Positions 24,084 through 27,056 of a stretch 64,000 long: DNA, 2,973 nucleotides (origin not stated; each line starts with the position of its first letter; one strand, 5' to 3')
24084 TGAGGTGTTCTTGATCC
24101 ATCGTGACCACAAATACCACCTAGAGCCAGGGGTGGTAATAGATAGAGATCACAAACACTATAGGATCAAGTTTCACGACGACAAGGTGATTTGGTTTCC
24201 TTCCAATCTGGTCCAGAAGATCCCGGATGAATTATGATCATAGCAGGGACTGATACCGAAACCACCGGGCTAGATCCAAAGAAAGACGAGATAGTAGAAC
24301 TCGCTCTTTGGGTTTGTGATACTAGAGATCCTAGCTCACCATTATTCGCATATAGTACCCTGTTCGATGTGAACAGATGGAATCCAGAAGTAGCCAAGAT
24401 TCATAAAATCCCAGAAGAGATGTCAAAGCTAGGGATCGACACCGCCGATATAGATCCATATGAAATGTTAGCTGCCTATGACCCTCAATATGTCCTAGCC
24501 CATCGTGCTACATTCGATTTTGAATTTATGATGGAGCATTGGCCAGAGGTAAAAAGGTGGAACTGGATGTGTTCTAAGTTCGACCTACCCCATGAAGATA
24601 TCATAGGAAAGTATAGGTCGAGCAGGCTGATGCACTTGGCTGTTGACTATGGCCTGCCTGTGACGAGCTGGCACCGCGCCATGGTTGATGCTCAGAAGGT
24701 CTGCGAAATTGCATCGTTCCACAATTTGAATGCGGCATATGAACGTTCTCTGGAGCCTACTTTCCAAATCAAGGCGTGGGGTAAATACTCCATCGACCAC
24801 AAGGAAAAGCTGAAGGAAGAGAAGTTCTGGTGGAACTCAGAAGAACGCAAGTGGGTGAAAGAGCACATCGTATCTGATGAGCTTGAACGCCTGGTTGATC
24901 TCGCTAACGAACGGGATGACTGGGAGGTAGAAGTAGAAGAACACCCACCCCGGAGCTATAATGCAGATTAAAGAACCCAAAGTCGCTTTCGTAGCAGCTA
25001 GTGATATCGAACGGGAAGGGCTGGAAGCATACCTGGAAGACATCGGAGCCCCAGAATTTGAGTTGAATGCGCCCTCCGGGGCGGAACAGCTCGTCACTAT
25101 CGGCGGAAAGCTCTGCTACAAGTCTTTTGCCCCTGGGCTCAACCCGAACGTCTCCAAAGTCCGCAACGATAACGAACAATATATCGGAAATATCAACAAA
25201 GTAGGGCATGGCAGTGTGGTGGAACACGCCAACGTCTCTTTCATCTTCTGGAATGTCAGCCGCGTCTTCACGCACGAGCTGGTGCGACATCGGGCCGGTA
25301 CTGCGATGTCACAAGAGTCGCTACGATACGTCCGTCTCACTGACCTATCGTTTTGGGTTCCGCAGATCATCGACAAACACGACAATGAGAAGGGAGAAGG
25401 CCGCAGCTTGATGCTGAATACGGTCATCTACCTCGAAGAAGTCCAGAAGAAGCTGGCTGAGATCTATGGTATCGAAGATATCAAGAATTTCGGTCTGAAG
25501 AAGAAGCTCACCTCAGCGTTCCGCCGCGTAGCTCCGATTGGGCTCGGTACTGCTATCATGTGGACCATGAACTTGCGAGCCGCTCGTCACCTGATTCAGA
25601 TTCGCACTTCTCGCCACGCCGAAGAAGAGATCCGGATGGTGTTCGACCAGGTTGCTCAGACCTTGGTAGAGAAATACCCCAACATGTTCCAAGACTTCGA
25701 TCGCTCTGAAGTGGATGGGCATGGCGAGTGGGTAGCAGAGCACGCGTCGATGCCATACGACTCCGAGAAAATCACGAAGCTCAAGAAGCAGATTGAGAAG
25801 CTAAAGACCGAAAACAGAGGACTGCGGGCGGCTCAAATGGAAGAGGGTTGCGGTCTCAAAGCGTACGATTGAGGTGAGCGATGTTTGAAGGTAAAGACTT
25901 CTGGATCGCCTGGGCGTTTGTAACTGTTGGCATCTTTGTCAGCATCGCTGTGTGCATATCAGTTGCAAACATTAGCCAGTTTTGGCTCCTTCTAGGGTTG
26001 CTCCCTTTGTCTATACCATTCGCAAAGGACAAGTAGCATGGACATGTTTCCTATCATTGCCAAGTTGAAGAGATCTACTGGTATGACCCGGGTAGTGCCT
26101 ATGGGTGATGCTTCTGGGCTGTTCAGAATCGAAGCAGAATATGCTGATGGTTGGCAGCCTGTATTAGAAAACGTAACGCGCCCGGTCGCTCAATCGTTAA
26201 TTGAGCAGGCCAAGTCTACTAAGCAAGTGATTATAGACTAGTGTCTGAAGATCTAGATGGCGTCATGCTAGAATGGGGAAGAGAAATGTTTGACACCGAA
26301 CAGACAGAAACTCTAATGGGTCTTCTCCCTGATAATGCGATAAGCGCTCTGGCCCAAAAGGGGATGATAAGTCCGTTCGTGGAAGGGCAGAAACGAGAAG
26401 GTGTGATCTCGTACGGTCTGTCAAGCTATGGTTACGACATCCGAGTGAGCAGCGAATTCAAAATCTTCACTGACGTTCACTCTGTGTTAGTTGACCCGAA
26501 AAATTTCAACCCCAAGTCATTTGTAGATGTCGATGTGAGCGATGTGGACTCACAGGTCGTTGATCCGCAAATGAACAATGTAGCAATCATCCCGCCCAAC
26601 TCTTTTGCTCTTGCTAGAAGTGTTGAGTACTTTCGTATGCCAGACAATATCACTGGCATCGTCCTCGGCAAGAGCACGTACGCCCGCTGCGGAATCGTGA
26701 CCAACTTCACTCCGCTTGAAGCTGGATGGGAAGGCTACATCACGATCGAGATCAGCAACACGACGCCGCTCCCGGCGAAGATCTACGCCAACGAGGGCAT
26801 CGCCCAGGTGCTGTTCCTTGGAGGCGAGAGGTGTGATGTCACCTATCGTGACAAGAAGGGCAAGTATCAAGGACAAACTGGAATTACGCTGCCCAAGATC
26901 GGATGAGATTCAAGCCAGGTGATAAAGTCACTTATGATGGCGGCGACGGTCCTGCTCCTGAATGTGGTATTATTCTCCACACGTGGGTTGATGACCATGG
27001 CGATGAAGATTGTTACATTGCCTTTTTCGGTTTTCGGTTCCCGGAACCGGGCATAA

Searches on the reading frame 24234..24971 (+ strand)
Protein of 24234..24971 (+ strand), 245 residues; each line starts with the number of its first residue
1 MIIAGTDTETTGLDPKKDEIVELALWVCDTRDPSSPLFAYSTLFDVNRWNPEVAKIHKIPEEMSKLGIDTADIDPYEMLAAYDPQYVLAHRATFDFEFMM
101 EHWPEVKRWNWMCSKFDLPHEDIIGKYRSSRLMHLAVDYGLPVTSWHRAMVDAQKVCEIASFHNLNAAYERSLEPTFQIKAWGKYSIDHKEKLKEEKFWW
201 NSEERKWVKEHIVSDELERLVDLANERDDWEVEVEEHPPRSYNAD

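Call 3: search_protein_families(library=pfam, proteins=[window:24234-24971:+], max_evalue=1)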
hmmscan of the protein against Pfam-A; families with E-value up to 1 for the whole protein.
window:24234-24971:+ (245 aa): 2 families
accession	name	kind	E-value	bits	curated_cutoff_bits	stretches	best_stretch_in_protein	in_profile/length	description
PF00929.31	RNase_T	-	2e-11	45.1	24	1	7-159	4-163/164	Exonuclease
PF13482.12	RNase_H_2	-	0.045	14.1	22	1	7-35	4-32/165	RNase_H superfamily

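Call 4: search_protein_families(library=phrogs, proteins=[window:24234-24971:+], max_evalue=0.1)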
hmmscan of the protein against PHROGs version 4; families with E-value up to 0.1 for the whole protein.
window:24234-24971:+ (245 aa): 4 families
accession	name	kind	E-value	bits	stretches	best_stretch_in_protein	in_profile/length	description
phrog_192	-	DNA, RNA and nucleotide metabolism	1.9e-22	81.1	1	1-175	106-281/397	DNA polymerase exonuclease subunit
phrog_17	-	DNA, RNA and nucleotide metabolism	4.2e-05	22.7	1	3-115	672-761/1445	DNA polymerase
phrog_14632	-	DNA, RNA and nucleotide metabolism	0.00024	21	1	7-99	88-177/380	DNA polymerase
phrog_5630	-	unknown function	0.041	15.1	0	210-240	5-36/64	-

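Call 76: search_protein_families(library=ncbifam, proteins=[window:24234-24971:+], max_evalue=0.01)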
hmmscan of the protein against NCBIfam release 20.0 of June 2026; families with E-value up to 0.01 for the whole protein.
window:24234-24971:+ (245 aa): 16 families
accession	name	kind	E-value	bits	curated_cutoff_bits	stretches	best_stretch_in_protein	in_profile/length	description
NF006615.0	PRK09182.1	subfamily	2.2e-17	62.8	207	1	7-214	56-271/307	3'-5' exonuclease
TIGR01405.1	polC_Gram_pos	equivalog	1.8e-10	39.2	1043.45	1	7-161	195-348/1211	DNA polymerase III subunit alpha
NF001688.0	PRK00448.1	equivalog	7.5e-09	33.7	873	1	7-178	429-598/1445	PolC-type DNA polymerase III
NF004964.0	PRK06310.1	equivalog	1.1e-08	34.7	236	1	6-174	12-178/250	DNA polymerase III subunit epsilon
NF004719.0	PRK06063.1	equivalog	1.6e-06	27.2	389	1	6-191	21-206/331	DEDDh family exonuclease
TIGR00573.1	dnaq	subfamily_domain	3.3e-05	23.5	71.5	1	6-158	12-168/217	exonuclease, DNA polymerase III, epsilon subunit family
NF006602.0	PRK09146.1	subfamily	3.4e-05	23.3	266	0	6-32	52-78/239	3'-5' exonuclease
NF006601.0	PRK09145.1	equivalog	0.00014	21.4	189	0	7-24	35-52/207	3'-5' exonuclease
NF005981.0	PRK08074.1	equivalog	0.0002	19.5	789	1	7-159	9-161/931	ATP-dependent DNA helicase DinG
NF004316.1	PRK05711.1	equivalog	0.00035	20.3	196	1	7-107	7-106/234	DNA polymerase III subunit epsilon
NF005289.0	PRK06807.1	equivalog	0.00043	19.6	335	1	7-99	14-103/313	3'-5' exonuclease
NF005927.0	PRK07942.1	subfamily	0.00045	20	186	1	3-161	9-174/232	DNA polymerase III subunit epsilon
NF005906.0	PRK07883.1-4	equivalog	0.0015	16.9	495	1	6-157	11-161/563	DEDD exonuclease domain-containing protein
NF003765.0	PRK05359.1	equivalog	0.0024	17.4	106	1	6-30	11-35/189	oligoribonuclease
TIGR01406.1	dnaQ_proteo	equivalog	0.0077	15.9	222.7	0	7-101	6-99/231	DNA polymerase III subunit epsilon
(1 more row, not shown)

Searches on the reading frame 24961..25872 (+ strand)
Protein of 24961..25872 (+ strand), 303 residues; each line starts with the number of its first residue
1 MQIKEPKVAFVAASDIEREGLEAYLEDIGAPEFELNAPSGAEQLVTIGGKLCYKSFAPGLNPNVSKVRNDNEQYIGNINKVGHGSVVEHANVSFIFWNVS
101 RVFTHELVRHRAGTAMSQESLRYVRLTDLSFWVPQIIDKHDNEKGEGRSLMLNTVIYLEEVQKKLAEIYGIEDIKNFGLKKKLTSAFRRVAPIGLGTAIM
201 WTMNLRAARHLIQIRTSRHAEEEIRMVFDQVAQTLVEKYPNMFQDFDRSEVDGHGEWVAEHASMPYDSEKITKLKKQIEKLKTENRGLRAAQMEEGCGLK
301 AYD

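Call 3: search_protein_families(library=pfam, proteins=[window:24961-25872:+], max_evalue=1)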
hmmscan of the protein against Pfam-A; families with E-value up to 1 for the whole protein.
window:24961-25872:+ (303 aa): 4 families
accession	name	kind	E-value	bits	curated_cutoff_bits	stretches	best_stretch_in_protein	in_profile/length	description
PF02511.20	Thy1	-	2.7e-37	128.8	24.8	1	39-241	7-191/191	Thymidylate synthase complementing protein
PF14645.11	Chibby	-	0.017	15.6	24.8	1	254-288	55-89/114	Chibby family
PF01166.23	TSC22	-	0.048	14.3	30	1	269-291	21-43/57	TSC-22/dip/bun family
PF10910.14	Phage_gene29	-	0.076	13.7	29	1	208-293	43-110/124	Phage gene 29 protein family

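Call 4: search_protein_families(library=phrogs, proteins=[window:24961-25872:+], max_evalue=0.1)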
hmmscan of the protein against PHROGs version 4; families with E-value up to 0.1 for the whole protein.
window:24961-25872:+ (303 aa): 6 families
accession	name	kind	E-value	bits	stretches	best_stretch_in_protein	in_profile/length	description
phrog_22708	-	DNA, RNA and nucleotide metabolism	4.6e-46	158.2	2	1-137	1-137/242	thymidylate synthase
phrog_85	-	DNA, RNA and nucleotide metabolism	2.2e-31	110.2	1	37-265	383-594/866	thymidylate synthase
phrog_10644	-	DNA, RNA and nucleotide metabolism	0.0075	17.4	1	186-244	94-152/160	thymidylate synthase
phrog_28804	-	DNA, RNA and nucleotide metabolism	0.0091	17.4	1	188-242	27-81/91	thymidylate synthase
phrog_35637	-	DNA, RNA and nucleotide metabolism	0.029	14.4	1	71-123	116-167/366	thymidylate synthase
phrog_38789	-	unknown function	0.052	14.6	1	194-279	13-97/139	-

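Call 76: search_protein_families(library=ncbifam, proteins=[window:24961-25872:+], max_evalue=0.01)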
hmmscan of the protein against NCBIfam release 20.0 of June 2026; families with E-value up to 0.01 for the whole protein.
window:24961-25872:+ (303 aa): 1 family
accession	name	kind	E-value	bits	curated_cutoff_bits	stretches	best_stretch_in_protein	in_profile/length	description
TIGR02170.1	thyX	equivalog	3.2e-29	102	87.9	1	40-246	13-211/211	FAD-dependent thymidylate synthase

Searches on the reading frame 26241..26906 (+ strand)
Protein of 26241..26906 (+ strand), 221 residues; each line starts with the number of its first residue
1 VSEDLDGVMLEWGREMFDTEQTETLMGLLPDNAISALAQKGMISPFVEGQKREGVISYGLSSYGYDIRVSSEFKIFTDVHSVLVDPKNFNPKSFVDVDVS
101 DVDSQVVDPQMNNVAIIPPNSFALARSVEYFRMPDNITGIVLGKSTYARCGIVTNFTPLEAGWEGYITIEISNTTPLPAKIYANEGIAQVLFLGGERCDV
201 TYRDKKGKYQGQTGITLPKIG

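Call 3: search_protein_families(library=pfam, proteins=[window:26241-26906:+], max_evalue=1)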
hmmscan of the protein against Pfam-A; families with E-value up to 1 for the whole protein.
window:26241-26906:+ (221 aa): 2 families
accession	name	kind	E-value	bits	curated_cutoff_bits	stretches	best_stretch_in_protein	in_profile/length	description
PF22769.1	DCD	-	4.5e-29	102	27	1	29-192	2-150/153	dCTP deaminase-like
PF00692.24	dUTPase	-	7.7e-05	22.9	22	1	116-193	25-102/129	dUTPase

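Call 4: search_protein_families(library=phrogs, proteins=[window:26241-26906:+], max_evalue=0.1)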
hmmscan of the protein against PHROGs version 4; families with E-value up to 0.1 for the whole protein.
window:26241-26906:+ (221 aa): 1 family
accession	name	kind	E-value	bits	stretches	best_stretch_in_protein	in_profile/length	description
phrog_1663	-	DNA, RNA and nucleotide metabolism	6.3e-58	197.3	1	17-219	40-217/303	dCTP deaminase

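Call 76: search_protein_families(library=ncbifam, proteins=[window:26241-26906:+], max_evalue=0.01)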
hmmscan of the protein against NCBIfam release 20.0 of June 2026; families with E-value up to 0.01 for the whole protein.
window:26241-26906:+ (221 aa): 2 families
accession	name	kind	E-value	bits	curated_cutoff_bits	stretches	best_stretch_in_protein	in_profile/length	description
TIGR02274.1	dCTP_deam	equivalog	6.9e-46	156.2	92.8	1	30-220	3-180/180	dCTP deaminase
NF002598.0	PRK02253.1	equivalog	0.0003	20.4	130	1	126-211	81-163/167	deoxyuridine 5'-triphosphate nucleotidohydrolase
